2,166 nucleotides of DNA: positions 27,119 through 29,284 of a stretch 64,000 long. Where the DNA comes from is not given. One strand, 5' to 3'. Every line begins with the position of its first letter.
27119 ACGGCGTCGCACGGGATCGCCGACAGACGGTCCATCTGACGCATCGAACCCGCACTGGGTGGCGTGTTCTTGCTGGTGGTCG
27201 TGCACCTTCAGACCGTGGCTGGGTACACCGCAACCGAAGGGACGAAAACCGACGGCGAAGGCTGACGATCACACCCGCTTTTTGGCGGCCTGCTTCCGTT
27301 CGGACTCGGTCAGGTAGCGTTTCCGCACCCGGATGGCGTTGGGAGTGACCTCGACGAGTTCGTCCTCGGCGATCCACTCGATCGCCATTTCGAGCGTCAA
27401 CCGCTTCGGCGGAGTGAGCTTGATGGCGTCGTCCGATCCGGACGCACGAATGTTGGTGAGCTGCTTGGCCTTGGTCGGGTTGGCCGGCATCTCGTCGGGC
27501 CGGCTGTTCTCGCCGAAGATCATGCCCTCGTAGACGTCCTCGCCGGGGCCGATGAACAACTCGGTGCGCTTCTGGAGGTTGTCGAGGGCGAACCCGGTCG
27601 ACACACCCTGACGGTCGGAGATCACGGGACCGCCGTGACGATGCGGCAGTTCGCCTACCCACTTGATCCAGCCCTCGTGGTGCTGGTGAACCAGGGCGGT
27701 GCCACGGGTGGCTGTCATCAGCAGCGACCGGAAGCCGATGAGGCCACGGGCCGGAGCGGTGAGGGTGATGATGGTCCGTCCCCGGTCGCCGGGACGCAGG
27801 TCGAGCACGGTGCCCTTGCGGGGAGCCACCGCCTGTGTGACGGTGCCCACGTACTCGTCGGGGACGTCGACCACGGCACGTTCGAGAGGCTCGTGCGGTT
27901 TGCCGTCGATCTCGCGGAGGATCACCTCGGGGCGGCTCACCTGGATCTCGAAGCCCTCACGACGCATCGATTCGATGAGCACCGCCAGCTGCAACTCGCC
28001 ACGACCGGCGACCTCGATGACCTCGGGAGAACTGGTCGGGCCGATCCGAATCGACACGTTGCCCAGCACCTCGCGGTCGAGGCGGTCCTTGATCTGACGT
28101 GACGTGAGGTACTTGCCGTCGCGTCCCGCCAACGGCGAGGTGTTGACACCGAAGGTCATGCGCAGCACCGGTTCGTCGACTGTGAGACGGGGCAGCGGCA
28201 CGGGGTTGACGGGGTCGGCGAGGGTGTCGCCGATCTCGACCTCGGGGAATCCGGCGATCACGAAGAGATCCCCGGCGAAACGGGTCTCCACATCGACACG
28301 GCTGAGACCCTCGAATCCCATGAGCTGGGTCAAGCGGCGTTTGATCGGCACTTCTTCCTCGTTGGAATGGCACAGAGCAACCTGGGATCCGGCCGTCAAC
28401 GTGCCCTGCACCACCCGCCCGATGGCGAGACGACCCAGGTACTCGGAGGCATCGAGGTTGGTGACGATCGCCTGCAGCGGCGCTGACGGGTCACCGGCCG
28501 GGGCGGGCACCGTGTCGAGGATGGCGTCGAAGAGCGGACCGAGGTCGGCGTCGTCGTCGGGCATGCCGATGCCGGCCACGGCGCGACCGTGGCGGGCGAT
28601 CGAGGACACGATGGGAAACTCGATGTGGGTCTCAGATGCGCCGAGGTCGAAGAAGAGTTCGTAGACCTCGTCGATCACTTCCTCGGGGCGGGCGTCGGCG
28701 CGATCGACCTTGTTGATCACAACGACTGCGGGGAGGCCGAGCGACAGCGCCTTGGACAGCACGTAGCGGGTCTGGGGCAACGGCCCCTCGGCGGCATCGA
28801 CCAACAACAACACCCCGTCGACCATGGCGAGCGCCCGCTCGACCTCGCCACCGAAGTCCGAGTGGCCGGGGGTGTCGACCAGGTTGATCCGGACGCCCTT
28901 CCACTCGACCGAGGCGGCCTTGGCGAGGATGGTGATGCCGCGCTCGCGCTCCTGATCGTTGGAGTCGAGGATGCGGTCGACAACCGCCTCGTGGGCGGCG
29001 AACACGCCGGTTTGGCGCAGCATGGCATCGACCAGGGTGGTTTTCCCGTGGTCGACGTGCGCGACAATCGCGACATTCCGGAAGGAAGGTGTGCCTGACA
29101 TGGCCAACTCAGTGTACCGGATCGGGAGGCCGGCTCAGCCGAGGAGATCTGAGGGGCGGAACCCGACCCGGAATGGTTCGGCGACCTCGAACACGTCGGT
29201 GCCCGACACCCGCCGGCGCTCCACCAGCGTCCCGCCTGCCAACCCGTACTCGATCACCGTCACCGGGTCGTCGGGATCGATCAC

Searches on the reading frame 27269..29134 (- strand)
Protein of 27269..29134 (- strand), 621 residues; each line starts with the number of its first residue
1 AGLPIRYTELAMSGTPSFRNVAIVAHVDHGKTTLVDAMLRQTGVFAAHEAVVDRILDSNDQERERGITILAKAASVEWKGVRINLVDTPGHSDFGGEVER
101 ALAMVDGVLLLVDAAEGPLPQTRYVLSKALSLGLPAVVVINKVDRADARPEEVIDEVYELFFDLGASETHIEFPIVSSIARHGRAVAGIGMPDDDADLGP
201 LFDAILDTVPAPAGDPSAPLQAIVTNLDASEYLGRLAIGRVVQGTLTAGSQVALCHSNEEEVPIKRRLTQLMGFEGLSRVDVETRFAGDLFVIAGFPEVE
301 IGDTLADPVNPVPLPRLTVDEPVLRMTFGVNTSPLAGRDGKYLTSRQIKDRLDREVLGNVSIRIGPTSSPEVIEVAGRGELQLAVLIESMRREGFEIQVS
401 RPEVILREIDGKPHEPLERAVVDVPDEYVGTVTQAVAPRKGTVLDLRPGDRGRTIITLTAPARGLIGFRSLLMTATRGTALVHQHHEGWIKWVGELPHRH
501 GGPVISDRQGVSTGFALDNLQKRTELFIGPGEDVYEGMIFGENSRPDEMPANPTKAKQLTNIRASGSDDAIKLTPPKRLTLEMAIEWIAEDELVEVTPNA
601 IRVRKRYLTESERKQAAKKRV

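Call 11: search_protein_families(library=ncbifam, proteins=[window:27269-29134:-], max_evalue=0.00001)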
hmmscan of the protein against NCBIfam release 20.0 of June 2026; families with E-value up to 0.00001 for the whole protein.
window:27269-29134:- (621 aa): 35 families (the best 25 are shown)
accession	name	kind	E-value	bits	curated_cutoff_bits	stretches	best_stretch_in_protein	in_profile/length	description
TIGR01394.1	TypA_BipA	equivalog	6.2e-252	837.1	757.3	1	18-615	1-594/594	translational GTPase TypA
NF007583.0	PRK10218.1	equivalog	3.3e-193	643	1260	1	18-618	5-602/607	ribosome-dependent GTPase TypA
TIGR00490.1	aEF-2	equivalog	1.1e-55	189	738.45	2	15-146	16-151/720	elongation factor EF-2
TIGR00484.1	EF-G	equivalog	3.6e-54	184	659.4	2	17-175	9-166/691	elongation factor G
NF009381.0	PRK12740.1-5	subfamily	2.1e-53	181.8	583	2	16-177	7-167/692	elongation factor G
TIGR01393.1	lepA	equivalog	6.9e-50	170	533.9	1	18-397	3-360/595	translation elongation factor 4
NF012153.1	tet_protect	equivalog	3.9e-48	164.1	775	2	20-159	2-143/614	tetracycline resistance ribosomal protection protein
NF009377.1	PRK12740.1-1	equivalog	1.6e-44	152.5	890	2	15-161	10-158/700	elongation factor G-like protein EF-G2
NF000120.3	47473_otr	exception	1.5e-41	142.7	900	1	20-159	4-145/608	tetracycline resistance ribosomal protection protein Otr(A)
NF009891.0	PRK13351.1-1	equivalog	1.1e-39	136.6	597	2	17-161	8-154/681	elongation factor G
NF009379.0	PRK12740.1-3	equivalog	5.4e-32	111.2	513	1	17-156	7-148/674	elongation factor G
NF001964.0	PRK00741.1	equivalog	2.1e-30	105.6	473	1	19-176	13-173/529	peptide chain release factor 3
NF033148.1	tet_protect_M_W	exception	1.1e-29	103.3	1100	1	20-158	5-145/639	TetM/TetW/TetO/TetS family tetracycline resistance ribosomal protection protein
NF012154.0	tet_protect_Q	exception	4.2e-28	98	1425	1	20-151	5-138/638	tetracycline resistance ribosomal protection protein Tet(Q)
NF058620.1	EFG2_Bacteroid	exception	4.3e-26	91.5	1000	1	16-176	7-166/717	elongation factor G2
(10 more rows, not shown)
